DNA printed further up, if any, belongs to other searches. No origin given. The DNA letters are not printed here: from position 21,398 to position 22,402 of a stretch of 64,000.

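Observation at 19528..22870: Coupled three-gene operon (nucleotidase/ParB-like/alarmone-hydrolase fusion, histidine phosphatase, Bpt-like transferase) not matching any system I know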

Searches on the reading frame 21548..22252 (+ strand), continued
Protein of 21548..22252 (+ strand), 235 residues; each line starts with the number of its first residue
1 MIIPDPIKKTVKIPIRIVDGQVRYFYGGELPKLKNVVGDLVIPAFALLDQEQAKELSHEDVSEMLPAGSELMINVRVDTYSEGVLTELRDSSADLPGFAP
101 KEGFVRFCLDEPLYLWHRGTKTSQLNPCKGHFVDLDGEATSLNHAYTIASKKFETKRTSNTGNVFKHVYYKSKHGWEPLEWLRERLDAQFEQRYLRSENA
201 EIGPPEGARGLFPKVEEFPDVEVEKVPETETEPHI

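Call 88: search_protein_families(library=pfam, proteins=[L133:336-2906:+, L133:2909-4702:+, L133:8753-9919:-, L133:8180-8734:-, L138:652-1578:+, L138:82-1536:-, L138:4407-5537:-, L137:1588-5148:+, L144:11977-13161:+, L144:1149-5132:-], max_evalue=0.001)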
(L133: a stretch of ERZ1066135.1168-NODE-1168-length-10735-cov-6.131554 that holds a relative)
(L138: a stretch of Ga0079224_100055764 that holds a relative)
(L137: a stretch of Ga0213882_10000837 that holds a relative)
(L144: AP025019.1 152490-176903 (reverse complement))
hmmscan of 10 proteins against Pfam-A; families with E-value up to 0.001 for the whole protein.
L133:336-2906:+ (857 aa): 3 families
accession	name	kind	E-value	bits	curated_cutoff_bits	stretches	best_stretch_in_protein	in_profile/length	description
PF00012.26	HSP70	-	7e-65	219.8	20.6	1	9-381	3-377/599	Hsp70 protein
PF06723.19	MreB_Mbl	-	4.5e-12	45.9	27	1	128-200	94-165/327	MreB/Mbl protein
PF19398.4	DurB-like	-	0.00069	20.3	26.6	0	118-180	7-70/81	Lantibiotic duramycin B-like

L133:2909-4702:+ (598 aa): 5 families
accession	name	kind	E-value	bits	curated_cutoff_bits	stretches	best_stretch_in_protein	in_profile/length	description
PF00004.35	AAA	-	9.2e-31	107.4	21.2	1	353-482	1-130/131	ATPase family associated with various cellular activities (AAA)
PF00069.31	Pkinase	-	1.8e-08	34.5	31.7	1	84-281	69-257/263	Protein kinase domain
PF07728.20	AAA_5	-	0.00012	22.5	22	1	353-419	2-76/139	AAA domain (dynein-related subfamily)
PF13191.12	AAA_16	-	0.00019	22.4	32.6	1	351-453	25-135/167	AAA ATPase domain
PF13401.12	AAA_22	-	0.00036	21.3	27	0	353-388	8-46/130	AAA domain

L133:8753-9919:- (389 aa): 1 family
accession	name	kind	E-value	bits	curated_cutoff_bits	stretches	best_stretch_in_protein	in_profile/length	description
PF25023.1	TEN_YD-shell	-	0.00069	18.2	50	1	33-169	763-893/909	Teneurin YD-shell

L133:8180-8734:- (185 aa): 0 families

L138:652-1578:+ (309 aa): 1 family
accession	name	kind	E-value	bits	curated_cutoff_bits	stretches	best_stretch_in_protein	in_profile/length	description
PF03279.18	Lip_A_acyltrans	-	2.5e-55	188.2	22.3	1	8-300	12-295/295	Bacterial lipid A biosynthesis acyltransferase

L138:82-1536:- (485 aa): 0 families

L138:4407-5537:- (377 aa): 1 family
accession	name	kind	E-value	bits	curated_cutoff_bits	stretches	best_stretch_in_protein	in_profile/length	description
PF13310.11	Virulence_RhuM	-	3.3e-114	380.9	33.7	1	104-352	1-249/252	Virulence protein RhuM family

L137:1588-5148:+ (1187 aa): 5 families
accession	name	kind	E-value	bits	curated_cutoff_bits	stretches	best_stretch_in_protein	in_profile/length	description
PF02574.22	S-methyl_trans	-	3.1e-79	267.2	22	1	13-304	1-282/283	Homocysteine S-methyltransferase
PF02965.22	Met_synt_B12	-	1.6e-43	149.6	25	1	936-1186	2-257/273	Vitamin B12 dependent methionine synthase, activation domain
PF00809.28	Pterin_bind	-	9.7e-42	143.7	25.5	1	340-572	1-244/244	Pterin binding enzyme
PF02607.22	B12-binding_2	-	1.5e-23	83.2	23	1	634-707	1-74/74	B12 binding domain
PF02310.24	B12-binding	-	6.8e-18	65.1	32.1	1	720-808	2-90/121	B12 binding domain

L144:11977-13161:+ (395 aa): 1 family
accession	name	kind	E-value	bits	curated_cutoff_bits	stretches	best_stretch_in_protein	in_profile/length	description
PF14082.12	SduA_C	-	2.4e-22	80.3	27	1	234-383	5-159/159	Shedu protein SduA, C-terminal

L144:1149-5132:- (1328 aa): 5 families
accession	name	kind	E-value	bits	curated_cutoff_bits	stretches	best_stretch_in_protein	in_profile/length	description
PF07669.17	Eco57I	-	1.4e-24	87.6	25.3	1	627-884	2-141/171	Eco57I restriction-modification methylase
PF20473.4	MmeI_Mtase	-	1.8e-19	70.4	27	2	797-924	120-250/259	MmeI, DNA-methyltransferase domain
PF20466.3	MmeI_TRD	-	3.4e-13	49.9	27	1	954-1165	3-206/207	MmeI, target recognition domain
PF02384.22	N6_Mtase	-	9.1e-10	38.8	20.4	1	531-647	21-99/311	N-6 DNA Methylase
PF20464.3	MmeI_N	-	5.4e-09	37.1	27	1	155-261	88-180/181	MmeI, N-terminal domain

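Call 90: search_protein_families(library=pfam, proteins=[P0391, P0410, P0430, P0432, P0446, P0478, P0347, P0357, P0441, P0470], max_evalue=0.01)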
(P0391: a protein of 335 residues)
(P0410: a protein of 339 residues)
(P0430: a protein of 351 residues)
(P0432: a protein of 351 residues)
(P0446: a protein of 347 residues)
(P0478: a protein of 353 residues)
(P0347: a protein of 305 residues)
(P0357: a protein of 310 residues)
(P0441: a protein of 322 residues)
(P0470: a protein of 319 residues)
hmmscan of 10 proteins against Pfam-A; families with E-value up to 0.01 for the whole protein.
P0391 (335 aa): 1 family
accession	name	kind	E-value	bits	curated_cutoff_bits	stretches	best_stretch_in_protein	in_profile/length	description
PF21674.2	CCDC22_N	-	0.0063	17.7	24.8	0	252-327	4-79/109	CCDC22 protein N-terminal domain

P0410 (339 aa): 0 families

P0430 (351 aa): 0 families

P0432 (351 aa): 0 families

P0446 (347 aa): 0 families

P0478 (353 aa): 0 families

P0347 (305 aa): 0 families

P0357 (310 aa): 0 families

P0441 (322 aa): 0 families

P0470 (319 aa): 0 families

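Call 103: search_protein_families(library=phrogs, proteins=[P0348], max_evalue=0.001)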
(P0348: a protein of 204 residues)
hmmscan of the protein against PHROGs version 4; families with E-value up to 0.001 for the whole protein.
P0348 (204 aa): 0 families

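Call 111: search_dna_similar(query=P0366, collection=plasmids, mode=protein, max_evalue=0.01, max_rows=20)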
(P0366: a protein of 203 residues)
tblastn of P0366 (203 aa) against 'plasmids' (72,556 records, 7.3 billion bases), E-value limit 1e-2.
Records with a match: 1; places in all: 1; records where one place covers at least 80% of the query: 0.
Best place of each record, by identity: <60% 1.
By first word of the organism name: Calothrix 1.
By predicted mobility (MOB-suite, as given by PLSDB): mobilizable 1.
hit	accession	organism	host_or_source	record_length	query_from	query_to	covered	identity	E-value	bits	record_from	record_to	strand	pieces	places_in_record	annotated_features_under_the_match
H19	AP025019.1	Calothrix sp. PCC 7716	-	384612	100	192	46%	37.3%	2e-9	63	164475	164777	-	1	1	hypothetical protein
